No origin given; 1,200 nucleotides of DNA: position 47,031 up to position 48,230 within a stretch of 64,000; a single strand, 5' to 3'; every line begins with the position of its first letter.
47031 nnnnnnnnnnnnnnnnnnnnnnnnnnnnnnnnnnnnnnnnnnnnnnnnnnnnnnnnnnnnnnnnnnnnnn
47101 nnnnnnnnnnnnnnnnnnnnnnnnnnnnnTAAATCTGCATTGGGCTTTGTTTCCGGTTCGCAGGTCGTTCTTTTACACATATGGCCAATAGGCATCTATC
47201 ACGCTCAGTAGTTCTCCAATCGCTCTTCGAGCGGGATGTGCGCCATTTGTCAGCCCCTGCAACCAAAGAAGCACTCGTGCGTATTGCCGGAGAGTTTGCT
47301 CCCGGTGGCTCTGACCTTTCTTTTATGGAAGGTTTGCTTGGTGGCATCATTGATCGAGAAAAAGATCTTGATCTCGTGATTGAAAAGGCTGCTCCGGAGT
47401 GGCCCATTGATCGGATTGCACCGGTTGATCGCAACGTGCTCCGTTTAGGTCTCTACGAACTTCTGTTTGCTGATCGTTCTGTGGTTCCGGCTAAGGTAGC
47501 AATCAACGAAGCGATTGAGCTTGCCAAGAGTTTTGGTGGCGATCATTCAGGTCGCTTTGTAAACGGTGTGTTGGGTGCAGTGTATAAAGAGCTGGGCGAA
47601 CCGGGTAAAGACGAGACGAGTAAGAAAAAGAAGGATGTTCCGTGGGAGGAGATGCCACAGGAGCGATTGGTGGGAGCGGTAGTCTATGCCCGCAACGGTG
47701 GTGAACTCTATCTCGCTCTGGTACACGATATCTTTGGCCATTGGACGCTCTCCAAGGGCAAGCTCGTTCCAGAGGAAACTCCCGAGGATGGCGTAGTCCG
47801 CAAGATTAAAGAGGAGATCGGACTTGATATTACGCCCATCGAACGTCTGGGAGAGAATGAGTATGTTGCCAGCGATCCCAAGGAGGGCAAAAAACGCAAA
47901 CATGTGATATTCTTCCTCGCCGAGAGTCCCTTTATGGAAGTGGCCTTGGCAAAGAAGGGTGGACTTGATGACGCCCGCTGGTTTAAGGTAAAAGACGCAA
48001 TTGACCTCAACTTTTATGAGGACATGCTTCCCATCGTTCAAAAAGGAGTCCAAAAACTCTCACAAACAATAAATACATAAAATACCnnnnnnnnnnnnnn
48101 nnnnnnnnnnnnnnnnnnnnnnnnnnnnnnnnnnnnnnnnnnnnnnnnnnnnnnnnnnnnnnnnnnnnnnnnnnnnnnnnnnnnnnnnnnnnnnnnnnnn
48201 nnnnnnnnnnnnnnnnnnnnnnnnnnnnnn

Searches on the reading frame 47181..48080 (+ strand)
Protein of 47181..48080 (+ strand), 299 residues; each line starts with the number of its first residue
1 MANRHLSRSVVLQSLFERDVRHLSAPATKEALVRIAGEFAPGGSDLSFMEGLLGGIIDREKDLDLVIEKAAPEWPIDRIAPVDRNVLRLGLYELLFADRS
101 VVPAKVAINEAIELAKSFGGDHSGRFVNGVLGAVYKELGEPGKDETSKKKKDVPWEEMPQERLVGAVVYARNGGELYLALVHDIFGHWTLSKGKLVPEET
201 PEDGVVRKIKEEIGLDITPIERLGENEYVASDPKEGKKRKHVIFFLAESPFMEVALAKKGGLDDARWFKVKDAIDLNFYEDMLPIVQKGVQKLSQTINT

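Call 23: search_protein_families(library=pfam, proteins=[window:47181-48080:+], max_evalue=0.001)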
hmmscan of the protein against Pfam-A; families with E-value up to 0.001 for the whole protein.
window:47181-48080:+ (299 aa): 2 families
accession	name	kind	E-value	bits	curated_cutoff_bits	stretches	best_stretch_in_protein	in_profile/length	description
PF01029.23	NusB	-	1.3e-30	107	23.1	1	7-136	3-133/133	NusB family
PF00293.34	NUDIX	-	2.7e-15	57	21.1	1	163-283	5-128/134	NUDIX domain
